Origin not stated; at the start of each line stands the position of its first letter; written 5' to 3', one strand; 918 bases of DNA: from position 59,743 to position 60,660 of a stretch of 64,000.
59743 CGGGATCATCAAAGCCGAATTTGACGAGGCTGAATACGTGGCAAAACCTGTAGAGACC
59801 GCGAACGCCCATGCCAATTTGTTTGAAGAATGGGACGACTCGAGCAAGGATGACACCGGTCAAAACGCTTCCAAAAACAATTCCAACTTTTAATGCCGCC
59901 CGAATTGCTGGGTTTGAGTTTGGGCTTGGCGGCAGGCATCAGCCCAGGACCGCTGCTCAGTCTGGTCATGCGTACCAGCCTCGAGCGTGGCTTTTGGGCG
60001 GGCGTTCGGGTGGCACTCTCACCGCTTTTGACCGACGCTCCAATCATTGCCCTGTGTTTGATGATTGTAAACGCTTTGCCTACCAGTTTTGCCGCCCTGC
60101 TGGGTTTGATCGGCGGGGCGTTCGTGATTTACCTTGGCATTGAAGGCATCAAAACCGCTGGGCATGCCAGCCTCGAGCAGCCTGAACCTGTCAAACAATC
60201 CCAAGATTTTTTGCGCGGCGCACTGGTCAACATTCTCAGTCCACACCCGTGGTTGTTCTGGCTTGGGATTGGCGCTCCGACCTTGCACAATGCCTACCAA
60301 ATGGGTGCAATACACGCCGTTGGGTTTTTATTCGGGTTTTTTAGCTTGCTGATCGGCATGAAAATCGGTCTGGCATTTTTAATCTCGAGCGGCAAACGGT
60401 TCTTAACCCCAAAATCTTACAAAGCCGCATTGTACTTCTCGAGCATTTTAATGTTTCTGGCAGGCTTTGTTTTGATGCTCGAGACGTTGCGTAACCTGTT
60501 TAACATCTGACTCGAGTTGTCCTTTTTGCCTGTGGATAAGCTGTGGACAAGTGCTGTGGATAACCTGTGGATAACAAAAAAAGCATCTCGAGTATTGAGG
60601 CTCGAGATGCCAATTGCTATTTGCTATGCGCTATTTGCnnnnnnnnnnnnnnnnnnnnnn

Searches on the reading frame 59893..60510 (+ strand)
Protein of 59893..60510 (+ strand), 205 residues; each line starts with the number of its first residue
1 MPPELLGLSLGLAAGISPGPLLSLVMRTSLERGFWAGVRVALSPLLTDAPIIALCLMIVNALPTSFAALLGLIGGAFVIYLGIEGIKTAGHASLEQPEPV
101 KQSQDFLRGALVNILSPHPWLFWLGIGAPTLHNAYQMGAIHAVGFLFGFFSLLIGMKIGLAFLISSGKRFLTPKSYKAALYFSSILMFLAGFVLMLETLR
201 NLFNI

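Call 8: search_protein_families(library=pfam, proteins=[window:59893-60510:+])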
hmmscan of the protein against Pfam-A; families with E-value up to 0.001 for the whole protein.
window:59893-60510:+ (205 aa): 1 family
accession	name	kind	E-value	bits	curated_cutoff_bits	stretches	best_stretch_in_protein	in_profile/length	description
PF01810.24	LysE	-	5.8e-23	81.8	25.6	1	16-197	5-192/193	LysE type translocator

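Call 25: find_homologous_proteins(query=window:59893-60507:+, max_evalue=1e-20)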
Query window:59893-60507:+ (205 aa): 589 proteins with E <= 1e-20 among 4624 candidates; the best 120 are listed.
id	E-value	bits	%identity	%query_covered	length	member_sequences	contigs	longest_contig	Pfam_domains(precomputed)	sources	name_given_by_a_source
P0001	4.7e-125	433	100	100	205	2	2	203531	PF01810.25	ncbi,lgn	-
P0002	9.7e-116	403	91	100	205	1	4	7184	PF01810.25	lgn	-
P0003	2.4e-115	401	92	100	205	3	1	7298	PF01810.25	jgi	jgi:threonine/homoserine/homoserine lactone efflux protein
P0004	1.2e-112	393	91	100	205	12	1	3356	PF01810.25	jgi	jgi:threonine/homoserine/homoserine lactone efflux protein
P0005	1.6e-111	389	88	100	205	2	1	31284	PF01810.25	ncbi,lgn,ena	-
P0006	3.1e-109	381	87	100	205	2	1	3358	PF01810.25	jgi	jgi:threonine/homoserine/homoserine lactone efflux protein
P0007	5.2e-109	381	88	100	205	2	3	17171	PF01810.25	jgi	jgi:threonine/homoserine/homoserine lactone efflux protein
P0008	2.6e-106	372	85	100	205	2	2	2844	PF01810.25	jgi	jgi:threonine/homoserine/homoserine lactone efflux protein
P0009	3.5e-104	365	83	100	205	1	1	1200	PF01810.25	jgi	jgi:threonine/homoserine/homoserine lactone efflux protein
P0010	5.4e-104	364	84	100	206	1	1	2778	PF01810.25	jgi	jgi:threonine/homoserine/homoserine lactone efflux protein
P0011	5.2e-100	351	81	100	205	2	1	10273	PF01810.25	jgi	jgi:threonine/homoserine/homoserine lactone efflux protein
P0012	1.4e-87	311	74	100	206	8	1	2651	PF01810.25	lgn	-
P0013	1.1e-85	305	73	99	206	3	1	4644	PF01810.25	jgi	jgi:threonine/homoserine/homoserine lactone efflux protein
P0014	3.3e-60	221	54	92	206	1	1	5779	PF01810.25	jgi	jgi:threonine/homoserine/homoserine lactone efflux protein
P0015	1.4e-58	216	51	93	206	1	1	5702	PF01810.25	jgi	jgi:threonine/homoserine/homoserine lactone efflux protein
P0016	1.5e-58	216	54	92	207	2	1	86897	PF01810.25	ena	-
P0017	3.1e-58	215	51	93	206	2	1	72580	PF01810.25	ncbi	-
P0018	4.5e-58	214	55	96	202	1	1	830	PF01810.25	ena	-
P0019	4.7e-58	214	51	93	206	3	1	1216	PF01810.25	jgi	jgi:threonine/homoserine/homoserine lactone efflux protein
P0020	5.6e-58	214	55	98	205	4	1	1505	PF01810.25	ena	-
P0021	1.3e-57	213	56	80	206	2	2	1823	PF01810.25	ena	-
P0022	3.9e-57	211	54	90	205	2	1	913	PF01810.25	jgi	jgi:threonine/homoserine/homoserine lactone efflux protein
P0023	4.5e-57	211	54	98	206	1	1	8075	PF01810.25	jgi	jgi:threonine/homoserine/homoserine lactone efflux protein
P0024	9.7e-57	210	54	90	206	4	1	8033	PF01810.25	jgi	jgi:threonine/homoserine/homoserine lactone efflux protein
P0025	1.2e-56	210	51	91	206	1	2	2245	PF01810.25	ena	-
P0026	1.3e-56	210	55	86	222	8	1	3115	PF01810.25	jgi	jgi:threonine/homoserine/homoserine lactone efflux protein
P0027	2.1e-56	209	51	98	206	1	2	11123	PF01810.25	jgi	jgi:threonine/homoserine/homoserine lactone efflux protein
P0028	2.2e-56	209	52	98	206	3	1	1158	PF01810.25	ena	-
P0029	4.8e-56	208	52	98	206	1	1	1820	PF01810.25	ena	-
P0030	5.8e-56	207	49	92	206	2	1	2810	PF01810.25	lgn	-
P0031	8.3e-56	207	55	96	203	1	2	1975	PF01810.25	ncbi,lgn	-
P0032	9.9e-56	207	51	98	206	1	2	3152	PF01810.25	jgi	jgi:threonine/homoserine/homoserine lactone efflux protein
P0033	1.0e-55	207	51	98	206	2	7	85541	PF01810.25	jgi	jgi:threonine/homoserine/homoserine lactone efflux protein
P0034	1.2e-55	206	53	90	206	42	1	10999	PF01810.25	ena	-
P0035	2.1e-55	206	51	90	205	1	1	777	PF01810.25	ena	-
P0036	2.2e-55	206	54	96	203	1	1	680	PF01810.25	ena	-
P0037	4.6e-55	205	55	82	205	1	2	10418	PF01810.25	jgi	jgi:threonine/homoserine/homoserine lactone efflux protein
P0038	5.6e-55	204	57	80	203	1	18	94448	PF01810.25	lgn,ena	-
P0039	6.6e-55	204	56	80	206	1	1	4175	PF01810.25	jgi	jgi:threonine/homoserine/homoserine lactone efflux protein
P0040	6.7e-55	204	55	78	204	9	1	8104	PF01810.25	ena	-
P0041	1.1e-54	203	55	81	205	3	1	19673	PF01810.25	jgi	jgi:threonine/homoserine/homoserine lactone efflux protein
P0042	1.6e-54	203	54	78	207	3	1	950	PF01810.25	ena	-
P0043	1.7e-54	203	55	86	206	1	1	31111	PF01810.25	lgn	-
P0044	2.4e-54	202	54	78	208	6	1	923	PF01810.25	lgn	-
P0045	3.4e-54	202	56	78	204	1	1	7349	PF01810.25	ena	-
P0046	5.8e-54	201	57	84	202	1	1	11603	PF01810.25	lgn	-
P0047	6.4e-54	201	56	80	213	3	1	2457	PF01810.25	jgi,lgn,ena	-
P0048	1.4e-53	200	53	79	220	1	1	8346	PF01810.25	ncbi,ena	-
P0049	1.8e-53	199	55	80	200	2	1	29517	PF01810.25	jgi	jgi:threonine/homoserine/homoserine lactone efflux protein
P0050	1.5e-52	196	51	81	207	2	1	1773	PF01810.25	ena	-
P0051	1.6e-52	196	54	86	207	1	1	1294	PF01810.25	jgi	jgi:threonine/homoserine/homoserine lactone efflux protein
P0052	2.1e-52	196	54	82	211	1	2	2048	PF01810.25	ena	-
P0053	2.2e-52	196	54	82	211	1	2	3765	PF01810.25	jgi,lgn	jgi:threonine/homoserine/homoserine lactone efflux protein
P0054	3.0e-52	195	52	78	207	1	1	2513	PF01810.25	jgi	jgi:threonine/homoserine/homoserine lactone efflux protein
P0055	8.3e-52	194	53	86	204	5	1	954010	PF01810.25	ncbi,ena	-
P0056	8.7e-52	194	53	88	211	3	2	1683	PF01810.25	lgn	-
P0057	1.3e-51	193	54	80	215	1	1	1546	PF01810.25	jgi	jgi:threonine/homoserine/homoserine lactone efflux protein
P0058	1.6e-51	193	52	79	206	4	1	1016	PF01810.25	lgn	-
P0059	2.0e-51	193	51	91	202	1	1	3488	PF01810.25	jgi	jgi:threonine/homoserine/homoserine lactone efflux protein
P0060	3.3e-51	192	52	86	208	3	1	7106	PF01810.25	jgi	jgi:threonine/homoserine/homoserine lactone efflux protein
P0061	4.0e-51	192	57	84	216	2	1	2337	PF01810.25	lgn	-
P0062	4.8e-51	191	49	88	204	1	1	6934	PF01810.25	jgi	jgi:threonine/homoserine/homoserine lactone efflux protein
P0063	6.1e-51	191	52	80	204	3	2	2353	PF01810.25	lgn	-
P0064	6.9e-51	191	54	86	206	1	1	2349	PF01810.25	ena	-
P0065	5.4e-50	188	53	87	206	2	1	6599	PF01810.25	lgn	-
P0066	5.5e-50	188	56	84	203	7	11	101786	PF01810.25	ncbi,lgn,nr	ncbi:MAG: LysE family transporter [Caldilineaceae bacterium]|nr:LysE family transporter [Caldilineac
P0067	6.7e-50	188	52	82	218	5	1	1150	PF01810.25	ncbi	-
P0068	1.1e-49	187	48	95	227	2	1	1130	PF01810.25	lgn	-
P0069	1.6e-49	186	48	89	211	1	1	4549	PF01810.25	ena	-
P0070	3.3e-49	185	49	97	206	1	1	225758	PF01810.25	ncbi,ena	-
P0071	4.5e-49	185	49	91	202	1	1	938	PF01810.25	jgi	jgi:threonine/homoserine/homoserine lactone efflux protein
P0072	5.6e-49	185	49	89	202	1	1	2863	PF01810.25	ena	-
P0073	7.8e-49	184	51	80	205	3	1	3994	PF01810.25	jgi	jgi:threonine/homoserine/homoserine lactone efflux protein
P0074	9.7e-49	184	48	89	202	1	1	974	PF01810.25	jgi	jgi:threonine/homoserine/homoserine lactone efflux protein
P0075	9.8e-49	184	50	80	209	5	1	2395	PF01810.25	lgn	-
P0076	1.3e-48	184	48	96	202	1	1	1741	PF01810.25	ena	-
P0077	1.3e-48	183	48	92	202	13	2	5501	PF01810.25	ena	-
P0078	1.7e-48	183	51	81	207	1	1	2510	PF01810.25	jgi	jgi:threonine/homoserine/homoserine lactone efflux protein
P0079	1.8e-48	183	51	96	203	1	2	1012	PF01810.25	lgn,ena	-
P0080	2.1e-48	183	55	60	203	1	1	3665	PF01810.25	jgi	jgi:threonine/homoserine/homoserine lactone efflux protein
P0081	2.1e-48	183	54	83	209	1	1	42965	PF01810.25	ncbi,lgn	-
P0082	2.9e-48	182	49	69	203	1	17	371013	PF01810.25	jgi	jgi:threonine/homoserine/homoserine lactone efflux protein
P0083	4.9e-48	182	47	90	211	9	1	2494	PF01810.25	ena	-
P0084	5.2e-48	182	48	89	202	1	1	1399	PF01810.25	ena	-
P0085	9.8e-48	181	48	89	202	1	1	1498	PF01810.25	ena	-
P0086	1.6e-47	180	51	88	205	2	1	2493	PF01810.25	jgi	jgi:threonine/homoserine/homoserine lactone efflux protein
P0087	2.1e-47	179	51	83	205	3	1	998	PF01810.25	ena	-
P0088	2.4e-47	179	50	89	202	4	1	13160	PF01810.25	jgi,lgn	jgi:threonine/homoserine/homoserine lactone efflux protein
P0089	2.5e-47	179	46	100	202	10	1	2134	PF01810.25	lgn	-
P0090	3.1e-47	179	49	88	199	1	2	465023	PF01810.25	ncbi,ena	-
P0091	3.5e-47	179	47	89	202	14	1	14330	PF01810.25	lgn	-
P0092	3.9e-47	179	48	98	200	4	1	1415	PF01810.25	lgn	-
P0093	6.1e-47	178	49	88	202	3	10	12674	PF01810.25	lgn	-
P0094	6.8e-47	178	53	84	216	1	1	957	PF01810.25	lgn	-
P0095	7.5e-47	178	48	80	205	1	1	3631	PF01810.25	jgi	jgi:threonine/homoserine/homoserine lactone efflux protein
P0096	1.0e-46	177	47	83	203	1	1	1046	PF01810.25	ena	-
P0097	1.2e-46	177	49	89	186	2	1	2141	PF01810.25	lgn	-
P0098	1.4e-46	177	48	99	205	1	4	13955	PF01810.25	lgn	-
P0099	1.5e-46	177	48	96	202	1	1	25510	PF01810.25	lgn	-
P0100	1.6e-46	177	48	90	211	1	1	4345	PF01810.25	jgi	jgi:threonine/homoserine/homoserine lactone efflux protein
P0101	1.6e-46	177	45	92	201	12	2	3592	PF01810.25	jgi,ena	jgi:threonine/homoserine/homoserine lactone efflux protein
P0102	1.9e-46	176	48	98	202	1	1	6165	PF01810.25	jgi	jgi:threonine/homoserine/homoserine lactone efflux protein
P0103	2.8e-46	176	53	84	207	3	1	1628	PF01810.25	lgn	-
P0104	3.1e-46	176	46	88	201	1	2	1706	PF01810.25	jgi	jgi:threonine/homoserine/homoserine lactone efflux protein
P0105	3.5e-46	176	46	88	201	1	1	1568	PF01810.25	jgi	jgi:threonine/homoserine/homoserine lactone efflux protein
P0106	4.3e-46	175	46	88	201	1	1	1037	PF01810.25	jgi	jgi:threonine/homoserine/homoserine lactone efflux protein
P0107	4.4e-46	175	48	98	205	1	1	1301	PF01810.25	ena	-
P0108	5.0e-46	175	47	97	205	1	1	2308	PF01810.25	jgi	jgi:threonine/homoserine/homoserine lactone efflux protein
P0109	5.8e-46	175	51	84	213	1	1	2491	PF01810.25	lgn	-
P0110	7.4e-46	174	49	81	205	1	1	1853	PF01810.25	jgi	jgi:threonine/homoserine/homoserine lactone efflux protein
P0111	7.8e-46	174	51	86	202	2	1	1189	PF01810.25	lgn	-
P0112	7.9e-46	174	47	86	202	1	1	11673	PF01810.25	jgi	-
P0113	9.2e-46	174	49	88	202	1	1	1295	PF01810.25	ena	-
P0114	1.0e-45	174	49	87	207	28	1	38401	PF01810.25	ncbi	ncbi:MAG: LysE family transporter [Caldilineaceae bacterium]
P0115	1.2e-45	174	48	88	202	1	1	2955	PF01810.25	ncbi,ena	-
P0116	1.3e-45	174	49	84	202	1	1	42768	PF01810.25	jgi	jgi:threonine/homoserine/homoserine lactone efflux protein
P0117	1.4e-45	174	45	91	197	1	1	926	PF01810.25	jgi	jgi:threonine/homoserine/homoserine lactone efflux protein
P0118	1.5e-45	173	50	84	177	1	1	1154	PF01810.25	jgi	jgi:threonine/homoserine/homoserine lactone efflux protein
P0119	2.0e-45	173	48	76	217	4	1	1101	PF01810.25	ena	-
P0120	2.1e-45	173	50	86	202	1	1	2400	PF01810.25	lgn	-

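Call 26: find_encoding_contigs(protein=P0013, flank=3000, max_places=2)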
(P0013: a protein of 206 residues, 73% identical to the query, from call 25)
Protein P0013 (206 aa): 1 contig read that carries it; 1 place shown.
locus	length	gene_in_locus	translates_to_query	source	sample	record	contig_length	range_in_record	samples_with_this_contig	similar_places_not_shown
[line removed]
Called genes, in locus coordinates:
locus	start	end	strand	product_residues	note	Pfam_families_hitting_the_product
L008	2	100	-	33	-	?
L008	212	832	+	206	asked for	PF01810:LysE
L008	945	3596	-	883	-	PF08479:POTRA_2 (faint), PF07244:POTRA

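Call 27: find_encoding_contigs(protein=P0012, flank=3000, max_places=2)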
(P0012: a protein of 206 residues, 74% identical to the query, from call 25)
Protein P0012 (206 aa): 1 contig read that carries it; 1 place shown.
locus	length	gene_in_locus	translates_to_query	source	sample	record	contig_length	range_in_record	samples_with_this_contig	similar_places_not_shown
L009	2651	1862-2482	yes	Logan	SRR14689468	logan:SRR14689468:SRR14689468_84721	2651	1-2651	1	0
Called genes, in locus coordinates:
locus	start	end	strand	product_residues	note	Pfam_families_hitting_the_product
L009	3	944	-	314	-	?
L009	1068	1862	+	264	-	PF00072:Response_reg, PF23198:PDE8A_N (weak)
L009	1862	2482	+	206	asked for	PF01810:LysE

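Call 28: find_encoding_contigs(protein=P0011, flank=3000, max_places=2)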
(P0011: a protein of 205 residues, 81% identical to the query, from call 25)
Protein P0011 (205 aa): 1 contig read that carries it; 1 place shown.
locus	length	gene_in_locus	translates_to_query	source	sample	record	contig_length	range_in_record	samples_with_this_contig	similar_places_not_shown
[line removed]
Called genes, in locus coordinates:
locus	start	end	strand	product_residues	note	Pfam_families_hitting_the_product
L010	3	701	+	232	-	?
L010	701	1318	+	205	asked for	PF01810:LysE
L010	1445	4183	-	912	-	PF08479:POTRA_2 (faint), PF07244:POTRA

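Call 29: find_encoding_contigs(protein=P0010, flank=3000, max_places=2)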
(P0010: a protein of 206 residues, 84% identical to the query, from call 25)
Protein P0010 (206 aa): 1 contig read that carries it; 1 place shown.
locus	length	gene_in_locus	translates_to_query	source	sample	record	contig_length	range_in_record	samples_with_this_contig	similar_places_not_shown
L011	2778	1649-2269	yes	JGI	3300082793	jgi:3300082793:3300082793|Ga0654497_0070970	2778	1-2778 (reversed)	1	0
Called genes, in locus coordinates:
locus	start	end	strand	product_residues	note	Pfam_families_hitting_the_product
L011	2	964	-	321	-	?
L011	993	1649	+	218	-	PF23198:PDE8A_N (weak), PF00072:Response_reg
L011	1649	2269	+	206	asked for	PF01810:LysE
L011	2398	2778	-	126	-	?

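Call 34: find_encoding_contigs(protein=P0008, flank=3000, max_places=2)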
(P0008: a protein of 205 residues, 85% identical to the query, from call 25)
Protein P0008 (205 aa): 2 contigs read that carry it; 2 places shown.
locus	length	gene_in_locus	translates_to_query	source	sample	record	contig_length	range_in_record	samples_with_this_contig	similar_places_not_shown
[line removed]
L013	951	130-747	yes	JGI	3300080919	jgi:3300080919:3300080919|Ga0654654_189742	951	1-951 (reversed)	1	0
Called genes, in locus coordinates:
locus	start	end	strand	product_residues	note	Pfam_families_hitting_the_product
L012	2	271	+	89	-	?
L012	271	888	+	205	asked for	PF01810:LysE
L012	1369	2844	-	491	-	?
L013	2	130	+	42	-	?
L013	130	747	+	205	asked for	PF01810:LysE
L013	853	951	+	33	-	?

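Call 35: find_encoding_contigs(protein=P0007, flank=3000, max_places=3)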
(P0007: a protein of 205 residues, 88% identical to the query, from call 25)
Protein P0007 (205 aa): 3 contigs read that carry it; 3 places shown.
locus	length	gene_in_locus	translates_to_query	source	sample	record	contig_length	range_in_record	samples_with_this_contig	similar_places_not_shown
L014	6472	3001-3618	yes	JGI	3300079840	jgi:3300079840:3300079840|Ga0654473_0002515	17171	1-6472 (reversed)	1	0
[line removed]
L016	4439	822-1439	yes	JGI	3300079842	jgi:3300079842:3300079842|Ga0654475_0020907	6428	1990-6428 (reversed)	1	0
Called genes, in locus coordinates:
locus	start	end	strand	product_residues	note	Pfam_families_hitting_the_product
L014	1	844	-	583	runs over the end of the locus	-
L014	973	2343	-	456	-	PF07690:MFS_1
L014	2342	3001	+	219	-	PF23198:PDE8A_N (weak), PF00072:Response_reg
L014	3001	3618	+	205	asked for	PF01810:LysE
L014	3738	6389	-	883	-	PF08479:POTRA_2 (faint), PF07244:POTRA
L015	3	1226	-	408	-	?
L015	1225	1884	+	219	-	PF23198:PDE8A_N (weak), PF00072:Response_reg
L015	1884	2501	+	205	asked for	PF01810:LysE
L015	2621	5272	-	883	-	PF08479:POTRA_2 (faint), PF07244:POTRA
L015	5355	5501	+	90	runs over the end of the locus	-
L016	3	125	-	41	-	?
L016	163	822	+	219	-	PF23198:PDE8A_N (weak), PF00072:Response_reg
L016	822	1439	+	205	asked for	PF01810:LysE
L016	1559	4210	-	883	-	PF08479:POTRA_2 (faint), PF07244:POTRA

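Call 36: find_encoding_contigs(protein=P0016, flank=4000, max_places=2)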
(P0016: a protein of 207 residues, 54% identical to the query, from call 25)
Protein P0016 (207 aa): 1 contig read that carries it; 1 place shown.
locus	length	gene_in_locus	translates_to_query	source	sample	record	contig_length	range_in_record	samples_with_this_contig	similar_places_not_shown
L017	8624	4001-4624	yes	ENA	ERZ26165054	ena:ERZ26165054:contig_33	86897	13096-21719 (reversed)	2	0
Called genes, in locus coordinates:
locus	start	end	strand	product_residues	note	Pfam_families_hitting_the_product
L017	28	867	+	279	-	PF01791:DeoC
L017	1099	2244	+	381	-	PF01408:GFO_IDH_MocA, PF22725:GFO_IDH_MocA_C3 (weak)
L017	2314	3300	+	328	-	PF00294:PfkB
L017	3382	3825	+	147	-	PF19694:DUF6194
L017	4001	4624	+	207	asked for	PF01810:LysE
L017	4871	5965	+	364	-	PF00155:Aminotran_1_2, PF00266:Aminotran_5, PF01053:Cys_Met_Meta_PP (weak)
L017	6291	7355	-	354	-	PF08486:SpoIID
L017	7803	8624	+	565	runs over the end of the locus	PF07719:TPR_2 (faint), PF13176:TPR_7 (faint), PF13374:TPR_10 (faint), PF00515:TPR_1 (faint), PF13174:TPR_6 (faint), PF13424:TPR_12, PF13424:TPR_12, PF00990:GGDEF, +2 more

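Call 37: find_encoding_contigs(protein=P0017, flank=4000, max_places=2)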
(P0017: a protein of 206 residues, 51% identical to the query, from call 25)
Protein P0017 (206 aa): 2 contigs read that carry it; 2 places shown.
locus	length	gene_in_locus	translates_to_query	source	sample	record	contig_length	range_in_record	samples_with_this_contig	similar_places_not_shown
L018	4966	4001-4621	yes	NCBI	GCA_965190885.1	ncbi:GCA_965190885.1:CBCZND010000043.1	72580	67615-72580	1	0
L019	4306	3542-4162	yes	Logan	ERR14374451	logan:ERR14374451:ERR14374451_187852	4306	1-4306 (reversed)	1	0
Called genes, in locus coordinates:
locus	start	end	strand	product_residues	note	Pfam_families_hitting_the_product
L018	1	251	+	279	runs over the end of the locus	PF01791:DeoC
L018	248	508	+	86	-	-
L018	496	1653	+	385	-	PF01408:GFO_IDH_MocA, PF22725:GFO_IDH_MocA_C3 (weak)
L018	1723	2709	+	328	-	PF00294:PfkB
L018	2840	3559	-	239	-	PF00583:Acetyltransf_1 (weak), PF13508:Acetyltransf_7 (weak)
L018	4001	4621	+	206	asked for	PF01810:LysE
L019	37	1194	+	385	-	PF01408:GFO_IDH_MocA, PF22725:GFO_IDH_MocA_C3 (weak)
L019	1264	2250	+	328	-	PF00294:PfkB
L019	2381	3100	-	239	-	PF00583:Acetyltransf_1 (weak), PF13508:Acetyltransf_7 (weak)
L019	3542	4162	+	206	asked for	PF01810:LysE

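Call 40: find_encoding_contigs(protein=P0001, flank=10000, max_places=2)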
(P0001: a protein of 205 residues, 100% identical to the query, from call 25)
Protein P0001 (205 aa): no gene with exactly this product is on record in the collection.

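Call 69: list_cluster_members(proteins=[P0001])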
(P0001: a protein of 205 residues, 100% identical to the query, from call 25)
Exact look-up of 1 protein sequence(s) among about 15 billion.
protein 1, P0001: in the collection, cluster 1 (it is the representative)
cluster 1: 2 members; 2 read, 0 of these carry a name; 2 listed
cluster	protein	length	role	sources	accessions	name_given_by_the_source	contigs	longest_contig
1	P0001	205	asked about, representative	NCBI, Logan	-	-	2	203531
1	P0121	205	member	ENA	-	-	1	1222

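Call 78: search_protein_families(library=ncbifam, proteins=[window:59893-60510:+], max_evalue=0.001)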
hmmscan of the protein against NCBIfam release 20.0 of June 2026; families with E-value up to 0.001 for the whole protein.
window:59893-60510:+ (205 aa): 2 families
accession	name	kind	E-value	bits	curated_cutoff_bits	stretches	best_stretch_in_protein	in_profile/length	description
TIGR00949.1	2A76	subfamily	4.2e-10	39.6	183.95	1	17-189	1-180/185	homoserine/threonine efflux transporter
NF008201.0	PRK10958.1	equivalog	1.1e-05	25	165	1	16-198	22-209/212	leucine efflux protein LeuE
